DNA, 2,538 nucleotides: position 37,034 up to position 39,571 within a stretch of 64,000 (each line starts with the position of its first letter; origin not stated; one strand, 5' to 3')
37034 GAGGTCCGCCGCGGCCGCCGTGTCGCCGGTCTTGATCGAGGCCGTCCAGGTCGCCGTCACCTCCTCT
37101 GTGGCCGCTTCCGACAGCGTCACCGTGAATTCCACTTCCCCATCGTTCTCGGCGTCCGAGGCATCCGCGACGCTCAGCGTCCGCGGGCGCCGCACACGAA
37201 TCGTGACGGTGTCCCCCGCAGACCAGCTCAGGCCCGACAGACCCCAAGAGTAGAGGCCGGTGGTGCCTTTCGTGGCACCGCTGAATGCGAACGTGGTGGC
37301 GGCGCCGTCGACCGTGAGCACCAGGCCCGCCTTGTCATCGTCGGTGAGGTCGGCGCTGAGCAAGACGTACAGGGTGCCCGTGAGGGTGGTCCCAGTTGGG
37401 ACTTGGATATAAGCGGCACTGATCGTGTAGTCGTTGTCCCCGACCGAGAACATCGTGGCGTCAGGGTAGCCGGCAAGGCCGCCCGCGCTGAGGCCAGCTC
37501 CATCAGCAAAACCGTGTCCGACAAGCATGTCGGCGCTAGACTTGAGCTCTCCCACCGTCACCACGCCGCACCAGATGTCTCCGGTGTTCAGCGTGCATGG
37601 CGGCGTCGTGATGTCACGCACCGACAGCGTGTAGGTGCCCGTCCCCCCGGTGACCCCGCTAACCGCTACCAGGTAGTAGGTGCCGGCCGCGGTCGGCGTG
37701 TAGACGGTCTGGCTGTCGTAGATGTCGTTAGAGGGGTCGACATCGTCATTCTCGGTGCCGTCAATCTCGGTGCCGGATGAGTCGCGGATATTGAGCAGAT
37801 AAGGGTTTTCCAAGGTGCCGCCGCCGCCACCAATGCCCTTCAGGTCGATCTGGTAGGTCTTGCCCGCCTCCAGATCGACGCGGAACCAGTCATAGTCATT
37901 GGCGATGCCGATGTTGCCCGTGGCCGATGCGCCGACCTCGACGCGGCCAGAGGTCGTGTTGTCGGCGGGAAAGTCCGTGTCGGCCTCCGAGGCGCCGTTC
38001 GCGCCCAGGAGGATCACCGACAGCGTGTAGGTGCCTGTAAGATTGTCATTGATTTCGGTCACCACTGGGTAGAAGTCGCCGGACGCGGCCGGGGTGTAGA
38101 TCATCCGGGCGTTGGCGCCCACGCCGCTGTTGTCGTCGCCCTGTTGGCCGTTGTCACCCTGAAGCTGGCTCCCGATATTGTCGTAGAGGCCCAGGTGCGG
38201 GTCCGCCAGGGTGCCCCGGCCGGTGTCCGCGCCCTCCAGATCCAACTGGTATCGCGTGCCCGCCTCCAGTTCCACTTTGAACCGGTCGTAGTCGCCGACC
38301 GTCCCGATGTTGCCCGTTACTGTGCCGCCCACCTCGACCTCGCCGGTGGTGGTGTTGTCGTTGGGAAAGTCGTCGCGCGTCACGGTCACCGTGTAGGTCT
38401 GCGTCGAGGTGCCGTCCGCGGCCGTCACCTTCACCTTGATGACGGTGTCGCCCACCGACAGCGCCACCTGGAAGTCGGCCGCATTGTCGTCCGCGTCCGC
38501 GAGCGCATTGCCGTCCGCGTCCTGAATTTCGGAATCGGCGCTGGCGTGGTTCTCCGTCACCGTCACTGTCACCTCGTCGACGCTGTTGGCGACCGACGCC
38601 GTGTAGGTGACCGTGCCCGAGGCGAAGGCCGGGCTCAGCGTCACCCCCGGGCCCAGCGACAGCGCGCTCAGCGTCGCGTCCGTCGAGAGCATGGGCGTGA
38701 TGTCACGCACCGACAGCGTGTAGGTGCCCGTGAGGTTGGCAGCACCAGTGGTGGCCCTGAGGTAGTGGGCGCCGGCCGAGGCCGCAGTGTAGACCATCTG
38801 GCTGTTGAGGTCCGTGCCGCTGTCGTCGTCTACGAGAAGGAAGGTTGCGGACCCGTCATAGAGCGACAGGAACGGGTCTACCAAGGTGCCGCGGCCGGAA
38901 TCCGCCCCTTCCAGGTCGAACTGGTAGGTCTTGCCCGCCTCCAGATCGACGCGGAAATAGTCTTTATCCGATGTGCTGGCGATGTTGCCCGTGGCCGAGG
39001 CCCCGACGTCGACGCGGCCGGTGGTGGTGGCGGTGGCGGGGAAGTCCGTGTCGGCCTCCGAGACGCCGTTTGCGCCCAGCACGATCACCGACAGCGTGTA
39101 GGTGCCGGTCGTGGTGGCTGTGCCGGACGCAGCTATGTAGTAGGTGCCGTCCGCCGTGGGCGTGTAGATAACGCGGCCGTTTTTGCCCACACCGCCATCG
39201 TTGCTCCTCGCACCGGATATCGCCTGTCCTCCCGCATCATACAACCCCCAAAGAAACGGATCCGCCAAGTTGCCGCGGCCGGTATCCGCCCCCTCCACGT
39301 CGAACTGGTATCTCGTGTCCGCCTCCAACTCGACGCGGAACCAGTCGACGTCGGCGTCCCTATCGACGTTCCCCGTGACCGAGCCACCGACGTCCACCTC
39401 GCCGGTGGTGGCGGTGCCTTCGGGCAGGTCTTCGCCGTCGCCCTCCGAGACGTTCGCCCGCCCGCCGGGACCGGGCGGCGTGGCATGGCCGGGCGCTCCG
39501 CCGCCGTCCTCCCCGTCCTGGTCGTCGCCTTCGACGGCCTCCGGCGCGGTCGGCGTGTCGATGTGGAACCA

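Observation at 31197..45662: Tandem pair of giant secreted PPC-repeat proteins with near-identical ends and mosaic middles, carried as cargo of a conjugative element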

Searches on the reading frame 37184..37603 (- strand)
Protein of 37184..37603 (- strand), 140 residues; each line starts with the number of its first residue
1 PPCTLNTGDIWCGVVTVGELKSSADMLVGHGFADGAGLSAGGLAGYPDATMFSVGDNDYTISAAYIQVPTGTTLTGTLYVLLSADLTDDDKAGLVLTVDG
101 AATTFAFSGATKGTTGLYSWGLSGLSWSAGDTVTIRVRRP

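Call 23: find_homologous_proteins(query=window:37184-37603:-)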
Query seq(140 aa) (140 aa): 8 proteins with E <= 0.001 among 415 candidates.
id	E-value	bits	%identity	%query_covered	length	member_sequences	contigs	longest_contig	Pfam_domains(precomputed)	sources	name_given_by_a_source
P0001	1.7e-57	211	82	88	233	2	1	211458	PF04151.22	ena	-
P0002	8.6e-48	180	77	80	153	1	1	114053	-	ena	-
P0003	4.6e-42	161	58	99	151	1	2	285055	-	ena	-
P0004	2.5e-40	156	60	97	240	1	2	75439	-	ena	-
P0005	1.1e-34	137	86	54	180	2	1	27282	-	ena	-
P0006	1.9e-34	137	67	72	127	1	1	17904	-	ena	-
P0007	3.7e-34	136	55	97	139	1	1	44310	-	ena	-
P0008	2.6e-8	52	38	99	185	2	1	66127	-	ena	-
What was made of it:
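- Tried and rejected: The word-indexed search with the CTLN domain returned only 8 fragmentary proteins (call 23).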

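Call 24: find_encoding_contigs(protein=P0001, flank=10000, max_places=3)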
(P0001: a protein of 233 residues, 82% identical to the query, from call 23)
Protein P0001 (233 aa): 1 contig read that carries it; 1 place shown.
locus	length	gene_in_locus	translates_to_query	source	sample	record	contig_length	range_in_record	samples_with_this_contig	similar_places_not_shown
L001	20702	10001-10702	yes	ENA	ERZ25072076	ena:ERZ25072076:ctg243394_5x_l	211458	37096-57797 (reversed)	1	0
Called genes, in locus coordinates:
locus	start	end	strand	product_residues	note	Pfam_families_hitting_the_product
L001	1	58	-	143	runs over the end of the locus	-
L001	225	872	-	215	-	PF13276:HTH_21, PF00665:rve, PF13683:rve_3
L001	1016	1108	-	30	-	-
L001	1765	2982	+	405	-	PF02518:HATPase_c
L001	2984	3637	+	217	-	PF00072:Response_reg, PF00196:GerE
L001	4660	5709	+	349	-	PF00560:LRR_1 (faint), PF13855:LRR_8 (weak), PF23598:LRR_14, PF12799:LRR_4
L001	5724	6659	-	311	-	PF13276:HTH_21, PF00665:rve, PF13683:rve_3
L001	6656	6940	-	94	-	PF01527:HTH_Tnp_1, PF13518:HTH_28 (faint)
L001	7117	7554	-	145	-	PF01850:PIN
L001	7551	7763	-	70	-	-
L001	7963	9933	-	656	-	PF00512:HisKA, PF02518:HATPase_c, PF00072:Response_reg, PF00486:Trans_reg_C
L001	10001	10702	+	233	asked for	PF04151:PPC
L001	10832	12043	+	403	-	PF04151:PPC (faint)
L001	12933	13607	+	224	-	-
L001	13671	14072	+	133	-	-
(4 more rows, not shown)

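Call 25: find_encoding_contigs(protein=P0003, flank=10000, max_places=3)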
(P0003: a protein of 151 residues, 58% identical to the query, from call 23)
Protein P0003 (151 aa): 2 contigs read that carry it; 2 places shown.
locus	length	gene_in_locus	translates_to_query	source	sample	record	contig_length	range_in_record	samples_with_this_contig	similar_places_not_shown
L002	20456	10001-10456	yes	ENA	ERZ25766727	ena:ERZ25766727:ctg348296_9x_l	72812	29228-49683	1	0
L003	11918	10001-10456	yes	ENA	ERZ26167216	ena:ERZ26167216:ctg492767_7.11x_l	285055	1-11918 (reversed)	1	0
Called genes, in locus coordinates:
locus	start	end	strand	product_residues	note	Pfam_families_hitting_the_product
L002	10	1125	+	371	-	PF01170:UPF0020 (faint), PF01555:N6_N4_Mtase (faint), PF08241:Methyltransf_11 (faint)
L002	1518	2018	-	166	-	-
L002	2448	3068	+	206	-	PF00665:rve, PF13683:rve_3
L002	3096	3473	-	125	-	-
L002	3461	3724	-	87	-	-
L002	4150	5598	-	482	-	-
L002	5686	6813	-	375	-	PF04851:ResIII, PF00270:DEAD (faint)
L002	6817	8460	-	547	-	PF01555:N6_N4_Mtase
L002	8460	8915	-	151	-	-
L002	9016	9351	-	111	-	PF13413:HTH_25 (faint), PF01381:HTH_3, PF12844:HTH_19, PF13560:HTH_31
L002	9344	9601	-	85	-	PF05016:ParE_toxin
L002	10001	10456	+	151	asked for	-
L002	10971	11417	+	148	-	-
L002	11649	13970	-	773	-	PF04851:ResIII (faint)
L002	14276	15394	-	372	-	PF01047:MarR (faint), PF01381:HTH_3 (weak), PF04545:Sigma70_r4 (faint), PF12802:MarR_2 (faint), PF12844:HTH_19 (faint), PF13384:HTH_23 (faint), PF01381:HTH_3, PF13560:HTH_31 (weak), +7 more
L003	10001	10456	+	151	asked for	-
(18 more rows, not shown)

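Call 26: find_encoding_contigs(protein=P0004, flank=10000, max_places=3)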
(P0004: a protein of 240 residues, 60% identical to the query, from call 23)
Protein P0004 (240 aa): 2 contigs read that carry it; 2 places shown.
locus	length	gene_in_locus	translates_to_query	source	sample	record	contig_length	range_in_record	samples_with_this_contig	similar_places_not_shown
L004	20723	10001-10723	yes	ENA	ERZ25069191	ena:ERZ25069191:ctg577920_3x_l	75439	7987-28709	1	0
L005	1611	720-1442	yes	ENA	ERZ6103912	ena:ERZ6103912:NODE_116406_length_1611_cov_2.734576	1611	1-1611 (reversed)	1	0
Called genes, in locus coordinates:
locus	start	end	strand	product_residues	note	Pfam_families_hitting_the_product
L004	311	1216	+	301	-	-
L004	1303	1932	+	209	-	PF03160:Calx-beta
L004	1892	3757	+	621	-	PF12799:LRR_4 (faint), PF13855:LRR_8, PF14580:LRR_9 (faint), PF13855:LRR_8, PF13306:LRR_5, PF13855:LRR_8, PF23598:LRR_14 (weak), PF13855:LRR_8, +1 more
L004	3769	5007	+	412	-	PF13860:FlgD_ig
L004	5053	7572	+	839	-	PF04151:PPC, PF13860:FlgD_ig (weak)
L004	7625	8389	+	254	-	PF13860:FlgD_ig (weak)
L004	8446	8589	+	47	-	-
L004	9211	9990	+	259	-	PF04151:PPC (faint)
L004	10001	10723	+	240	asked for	-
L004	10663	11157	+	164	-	PF13860:FlgD_ig (weak)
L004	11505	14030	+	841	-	PF07715:Plug, PF00593:TonB_dep_Rec_b-barrel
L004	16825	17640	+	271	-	-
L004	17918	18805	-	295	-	PF00962:A_deaminase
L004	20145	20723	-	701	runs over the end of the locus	PF00497:SBP_bac_3, PF10613:Lig_chan-Glu_bd (faint), PF12974:Phosphonate-bd (faint), PF00497:SBP_bac_3, PF01464:SLT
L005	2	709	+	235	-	?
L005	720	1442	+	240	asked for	-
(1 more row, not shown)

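Call 45: predict_structure(alignment_id=A1)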
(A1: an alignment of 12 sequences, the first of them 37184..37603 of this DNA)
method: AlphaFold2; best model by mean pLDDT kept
length: 140 residues; sequences in the alignment: 12
mean_pLDDT: 74.3   pTM: 0.73
mean pLDDT of the five models: 74.3, 67.8, 63.7, 62.6, 62.1
residues with pLDDT >= 90: 13; 70-90: 85; 50-70: 29; < 50: 13
segments of 3 or more residues with pLDDT < 50: 6-8, 34-42
pLDDT, mean of each block of 10 residues (from residue 1): 53 70 77 46 57 82 80 77 89 80 83 92 77 76
secondary structure, 60 per line:
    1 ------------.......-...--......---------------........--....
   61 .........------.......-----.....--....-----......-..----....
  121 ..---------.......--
elements in order: E13-19 E21-23 E26-31 H47-50 E51-54 E57-69 E76-82 H88-92 E95-98 E104-106 E117-122 E132-138

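Call 51: fold_search(model_id=the predicted structure, library=pdb)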
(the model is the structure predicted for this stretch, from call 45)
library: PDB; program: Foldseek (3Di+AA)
matches with E <= 10: 469; with E <= 0.001: 0
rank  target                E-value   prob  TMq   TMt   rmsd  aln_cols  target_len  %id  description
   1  1u5y_D                2.2e-01  0.09  0.20  0.21  13.7       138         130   17  Crystal structure of murine APRIL, pH 8.0 (released 2004-10-12)
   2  2yn5_B                2.9e-01  0.13  0.22  0.13  21.4       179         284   12  Structural insight into the giant calcium-binding adhesin SiiE: implications for the adhesion of Salmonella enterica t (released 2013-04-03)
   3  2x29                  3.3e-01  0.11  0.23  0.22  13.0       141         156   13  Crystal structure of human4-1BB ligand ectodomain (released 2010-03-23)
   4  7vma_A                3.9e-01  0.06  0.18  0.07  14.4       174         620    9  The X-ray crystallographic structure of amylo-alpha-1,6-glucosidase from Thermococcus gammatolerans STB12 (released 2022-10-12)
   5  8bl3                  4.1e-01  0.20  0.30  0.30  10.9       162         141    9  De novo single-chain immunoglobulin dimer scIg12 (released 2023-10-04)
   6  5a9b                  4.4e-01  0.11  0.24  0.18  14.7       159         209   13  Crystal structure of Bombyx mori CPV1 polyhedra base domain deleted mutant (released 2015-09-02)
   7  8qq1_G                4.9e-01  0.41  0.25  0.18   5.2        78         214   15  SpNOX dehydrogenase domain, mutant F397W in complex with Flavin adenine dinucleotide (FAD) (released 2024-05-08)
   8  5cyy_B                5.1e-01  0.04  0.14  0.07  16.0       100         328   12  Structure of the C-terminal domains of DipZ from Mycobacterium tuberculosis (released 2016-01-13)
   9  7r5p_F                5.4e-01  0.06  0.16  0.15  15.5       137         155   10  Strep-tag FtrA-P19 from Rubrivivax gelatinosus in complex with copper and iron (released 2022-05-18)
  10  2yn3_A                5.7e-01  0.10  0.23  0.13  21.0       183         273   12  Structural insight into the giant calcium-binding adhesin SiiE: implications for the adhesion of Salmonella enterica t (released 2013-04-03)
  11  1u5z                  6.0e-01  0.07  0.20  0.22  13.6       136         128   16  The Crystal structure of murine APRIL, pH 8.5 (released 2004-10-12)
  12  5cyw                  7.4e-01  0.11  0.25  0.24  13.3       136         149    8  Crystal Structure of Vaccinia Virus C7 (released 2015-11-18)
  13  2yn5_A                7.8e-01  0.09  0.23  0.13  19.4       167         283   11  Structural insight into the giant calcium-binding adhesin SiiE: implications for the adhesion of Salmonella enterica t (released 2013-04-03)
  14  2wvx_A                7.8e-01  0.03  0.14  0.05  13.8       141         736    9  Structure of the Family GH92 Inverting Mannosidase BT3990 from Bacteroides thetaiotaomicron VPI-5482 (released 2009-11-03)
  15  8ato_A                8.3e-01  0.13  0.27  0.02   9.0       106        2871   12  Structure of the giant inhibitor of apoptosis, BIRC6 bound to the regulator SMAC (released 2023-03-08)
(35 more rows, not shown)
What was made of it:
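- Tried and rejected: The first CTLN model, from 12 sequences, was mediocre (pLDDT 74) and its fold matches were noise (calls 45, 51).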

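Call 53: search_protein_representatives(alignment_id=A1)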
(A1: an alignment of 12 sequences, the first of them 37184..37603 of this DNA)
Query: 12 sequences, 183 profile positions. Proteins with E-value up to 0.001 (for the whole library): 723; up to 1e-10: 384; up to 1e-30: 104. The best 150 are listed.
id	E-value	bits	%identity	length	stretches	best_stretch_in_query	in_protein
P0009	3.2e-167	567.9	-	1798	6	5-175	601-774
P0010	4.0e-151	515.5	-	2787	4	4-177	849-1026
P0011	1.8e-91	321.0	-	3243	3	22-174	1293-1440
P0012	1.3e-85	301.9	-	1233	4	15-173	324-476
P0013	2.0e-84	298.1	-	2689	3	15-173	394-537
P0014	6.1e-82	290.0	-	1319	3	5-173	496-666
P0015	1.3e-78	279.2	-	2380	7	3-176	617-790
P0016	2.7e-78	278.1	-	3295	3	14-178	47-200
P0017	5.6e-78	277.1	-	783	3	14-177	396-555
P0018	7.5e-78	276.7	-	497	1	4-174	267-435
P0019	2.0e-77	275.3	-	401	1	5-173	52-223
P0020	4.5e-76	270.8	-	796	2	5-174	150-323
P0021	6.5e-76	270.3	-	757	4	21-172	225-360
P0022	5.6e-75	267.3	-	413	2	7-174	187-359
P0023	1.0e-74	266.4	-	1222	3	5-176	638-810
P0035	1.6e-60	220.2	-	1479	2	32-174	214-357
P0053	6.4e-50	185.6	-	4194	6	26-171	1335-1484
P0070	7.4e-41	156.1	-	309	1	33-177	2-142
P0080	2.0e-37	144.9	-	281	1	15-176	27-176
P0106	1.9e-31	125.4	-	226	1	27-173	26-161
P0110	6.7e-31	123.6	-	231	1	33-176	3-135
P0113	2.0e-30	122.1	-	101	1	48-145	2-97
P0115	2.3e-30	121.9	-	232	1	27-173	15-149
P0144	1.2e-27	113.0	-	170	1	35-176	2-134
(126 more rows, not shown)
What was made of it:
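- Tried and rejected: That wrongly suggested rarity, and the exhaustive profile search corrected it to 723 (call 53).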

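Call 55: search_protein_families(library=pfam, proteins=[P0053, P0113, P0144, P0106, P0110, P0080, P0070, P0115, P0012, P0035], max_evalue=0.01)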
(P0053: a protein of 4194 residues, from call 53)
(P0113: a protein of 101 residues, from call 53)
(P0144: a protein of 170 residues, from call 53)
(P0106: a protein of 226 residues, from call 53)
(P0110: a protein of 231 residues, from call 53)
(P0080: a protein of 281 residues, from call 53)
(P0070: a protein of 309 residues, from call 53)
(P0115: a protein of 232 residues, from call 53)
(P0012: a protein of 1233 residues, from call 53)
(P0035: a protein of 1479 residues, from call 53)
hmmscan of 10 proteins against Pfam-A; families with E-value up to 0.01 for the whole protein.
P0053 (4194 aa): 10 families
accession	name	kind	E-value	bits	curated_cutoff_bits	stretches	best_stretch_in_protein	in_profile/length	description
PF00530.23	SRCR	-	1e-25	90.4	26.1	1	3094-3197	2-99/100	Scavenger receptor cysteine-rich domain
PF16709.11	SCAB-Ig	-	8.9e-22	77.4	27.6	1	252-293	29-72/98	Ig domain of plant-specific actin-binding protein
PF23197.1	IG_AIR9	-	1.9e-21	76.1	27.5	0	2027-2089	10-68/87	AIR9 A9 domain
PF03160.20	Calx-beta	-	9.7e-17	61.5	27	1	3601-3704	14-118/119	Calx-beta domain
PF05345.18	He_PIG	-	1.6e-14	54.5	24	1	1774-1862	7-95/96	Putative Ig domain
PF00041.27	fn3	-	4.1e-13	49.8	25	1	2640-2722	2-77/84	Fibronectin type III domain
PF13753.12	SWM_repeat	-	1.2e-09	38.8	27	1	2987-3066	2-86/86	Putative flagellar system-associated repeat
PF16656.11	Pur_ac_phosph_N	-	7.2e-05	23.7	30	1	2644-2724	6-90/93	Purple acid Phosphatase, N-terminal domain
PF25059.1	FN3_DSCAM-DSCAML_C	-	0.001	19.8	39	1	2662-2721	14-72/89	DSCAM/DSCAML C-terminal Fn3-like domain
PF15494.11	SRCR_2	-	0.008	17.2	27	0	3106-3146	9-51/99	Scavenger receptor cysteine-rich domain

P0113 (101 aa): 0 families

P0144 (170 aa): 0 families

P0106 (226 aa): 1 family
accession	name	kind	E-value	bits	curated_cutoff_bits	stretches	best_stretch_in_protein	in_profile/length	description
PF00028.23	Cadherin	-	0.00033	21.4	28.8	1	175-219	3-51/93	Cadherin domain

P0110 (231 aa): 0 families

P0080 (281 aa): 1 family
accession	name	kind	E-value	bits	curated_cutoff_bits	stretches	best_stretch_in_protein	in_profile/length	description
PF12733.13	Cadherin-like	-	2.9e-16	60.1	24.2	2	10-44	53-88/89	Cadherin-like beta sandwich domain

P0070 (309 aa): 0 families

P0115 (232 aa): 0 families

P0012 (1233 aa): 1 family
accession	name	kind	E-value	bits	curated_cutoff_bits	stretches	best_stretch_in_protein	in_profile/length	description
PF12733.13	Cadherin-like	-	3.6e-16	59.8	24.2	1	250-341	2-88/89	Cadherin-like beta sandwich domain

P0035 (1479 aa): 8 families
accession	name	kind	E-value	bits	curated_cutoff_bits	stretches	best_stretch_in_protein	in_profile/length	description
PF13855.12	LRR_8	-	3e-59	197.1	27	6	1202-1261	2-61/61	Leucine rich repeat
PF03160.20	Calx-beta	-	6.3e-31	107.3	27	4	490-565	25-97/119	Calx-beta domain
PF13306.12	LRR_5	-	4.6e-18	65.8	27.7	2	1085-1202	15-125/127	BspA type Leucine rich repeat region (6 copies)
PF12799.13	LRR_4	-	4.6e-16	58.9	27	4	1203-1241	3-40/44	Leucine Rich repeats (2 copies)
PF00041.27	fn3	-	1.6e-05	25.4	25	1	949-1035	3-77/84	Fibronectin type III domain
PF00560.39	LRR_1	-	0.001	19.2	20.6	0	1178-1200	1-23/23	Leucine Rich Repeat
PF23952.1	LRR_EndoS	-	0.0021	18.7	27.9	0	1077-1187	19-116/116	Endo-beta-N-acetylglucosaminidase EndoS LRR domain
PF23211.1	LRR_LRWD1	-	0.0074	16.4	28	0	1176-1261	15-98/190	Leucine-rich repeat and WD repeat-containing protein 1, LRR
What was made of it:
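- Closest known: Eukaryote-like adhesion proteins. Same: Related proteins carrying the CTLN domain also carry SRCR, LRR and Calx-beta domains (call 55).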

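Call 63: predict_structure(alignment_id=A2)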
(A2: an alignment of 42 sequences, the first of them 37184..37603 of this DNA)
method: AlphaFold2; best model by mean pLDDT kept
length: 140 residues; sequences in the alignment: 42
mean_pLDDT: 93.5   pTM: 0.87
mean pLDDT of the five models: 93.5, 92.9, 92.7, 92.2, 91.1
residues with pLDDT >= 90: 116; 70-90: 22; 50-70: 2; < 50: 0
segments of 3 or more residues with pLDDT < 50: none
pLDDT, mean of each block of 10 residues (from residue 1): 93 98 92 89 95 97 92 82 98 96 95 96 89 95
secondary structure, 60 per line:
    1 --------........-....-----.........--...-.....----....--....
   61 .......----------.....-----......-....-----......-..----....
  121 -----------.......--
elements in order: E9-16 E18-21 E27-35 E38-40 E42-46 E51-54 E57-67 E78-82 H88-93 E95-98 E104-106 E117-120 E132-138
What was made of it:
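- Tried and rejected: It was redone with 42 sequences (call 63).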

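Call 65: fold_search(model_id=the predicted structure, library=pdb)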
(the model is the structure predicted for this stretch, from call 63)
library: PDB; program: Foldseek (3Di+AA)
matches with E <= 10: 306; with E <= 0.001: 0
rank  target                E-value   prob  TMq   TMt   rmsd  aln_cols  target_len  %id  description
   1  5w5p                  3.3e-01  0.04  0.14  0.05  18.8       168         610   10  Crystal structure of Acinetobacter baumannii phage AM24 tailspike protein (released 2018-12-19)
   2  9m2z                  5.3e-01  0.05  0.19  0.19  16.5       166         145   11  Crystal structure of an DUF3237 protein from Aspergillus (released 2025-04-09)
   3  9fq3_A                5.5e-01  0.07  0.22  0.22  15.5       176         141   10  HEV ORF2 protein in complex with Fabs Es1.114 and Es5.127 (released 2025-05-14)
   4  1ymm_E                6.1e-01  0.03  0.15  0.10  21.1       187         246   12  TCR/HLA-DR2b/MBP-peptide complex (released 2005-05-03)
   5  7exf_B                7.2e-01  0.14  0.29  0.08  11.8       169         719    9  Crystal structure of wild-type from Arabidopsis thaliana complexed with Galactose (released 2022-11-30)
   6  7ekx_A                8.0e-01  0.05  0.15  0.02  16.6       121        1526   10  Crystal Structure of the Candida Glabrata Glycogen Debranching Enzyme (W470A E564Q) in complex with maltononaose (released 2021-11-10)
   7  3wfz_C                9.8e-01  0.21  0.29  0.08   5.8        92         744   11  Crystal structure of Galacto-N-Biose/Lacto-N-Biose I Phosphorylase C236Y Mutant (released 2013-10-09)
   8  5mw5                  9.8e-01  0.05  0.18  0.12  16.6       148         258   13  Human Jagged2 C2-EGF2 (released 2017-06-14)
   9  6njl_I                9.8e-01  0.02  0.15  0.11  17.6       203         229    7  Architecture and subunit arrangement of native AMPA receptors (released 2019-04-24)
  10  3wf2_C                1.0e+00  0.06  0.22  0.07  17.4       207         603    9  Crystal structure of human beta-galactosidase in complex with NBT-DGJ (released 2014-04-16)
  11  1us2_A                1.1e+00  0.09  0.25  0.10  13.9       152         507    8  Xylanase10C (mutant E385A) from Cellvibrio japonicus in complex with xylopentaose (released 2003-12-18)
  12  2hyx_D                1.1e+00  0.03  0.16  0.09  15.4       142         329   11  Structure of the C-terminal domain of DipZ from Mycobacterium tuberculosis (released 2007-07-17)
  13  9lxl                  1.2e+00  0.07  0.24  0.08  13.6       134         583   13  Crystal structure of GH29 family alpha-L-fucosidase from Fusarium proliferatum LE1 (released 2025-03-19)
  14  4e0e_A                1.2e+00  0.04  0.19  0.17  12.9       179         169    5  Crystal structure of a DUF4450 family protein (BT_4147) from Bacteroides thetaiotaomicron VPI-5482 at 2.90 A resolutio (released 2012-05-02)
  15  4c1w_A                1.2e+00  0.04  0.19  0.15  16.3       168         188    9  Carbohydrate binding domain from Streptococcus pneumoniae NanA sialidase complexed with 3'-sialyllactose (released 2014-08-27)
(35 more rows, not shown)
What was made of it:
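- On CTLN domain (no curated family): With a pLDDT 93.5 model, the best Foldseek PDB match has E = 0.33 and TM at most 0.3 (calls 63, 65).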

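Call 71: search_protein_families(library=pfam, proteins=[window:37184-37603:-], max_evalue=10)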
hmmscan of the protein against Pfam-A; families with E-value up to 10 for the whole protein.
window:37184-37603:- (140 aa): 1 family
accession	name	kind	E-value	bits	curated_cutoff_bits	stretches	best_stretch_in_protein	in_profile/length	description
PF25564.1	DUF7933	-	0.083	13.2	26.5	1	82-137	34-89/123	Domain of unknown function (DUF7933)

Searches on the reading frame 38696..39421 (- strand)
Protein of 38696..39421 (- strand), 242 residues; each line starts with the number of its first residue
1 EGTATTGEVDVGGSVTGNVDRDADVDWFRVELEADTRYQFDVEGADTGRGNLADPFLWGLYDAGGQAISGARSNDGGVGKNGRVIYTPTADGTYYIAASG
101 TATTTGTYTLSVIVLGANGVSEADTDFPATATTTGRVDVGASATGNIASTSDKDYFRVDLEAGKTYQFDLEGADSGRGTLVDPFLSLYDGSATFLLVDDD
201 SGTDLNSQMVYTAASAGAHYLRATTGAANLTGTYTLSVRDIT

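Call 37: search_solved_structures(query=window:38696-39421:-, max_evalue=0.01, show_alignments=1)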
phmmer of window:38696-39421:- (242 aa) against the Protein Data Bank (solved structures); distinct sequences matched with E-value up to 0.01: 0.
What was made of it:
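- Tried and rejected: The PDB sequence search with one PPC pair found nothing (call 37).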
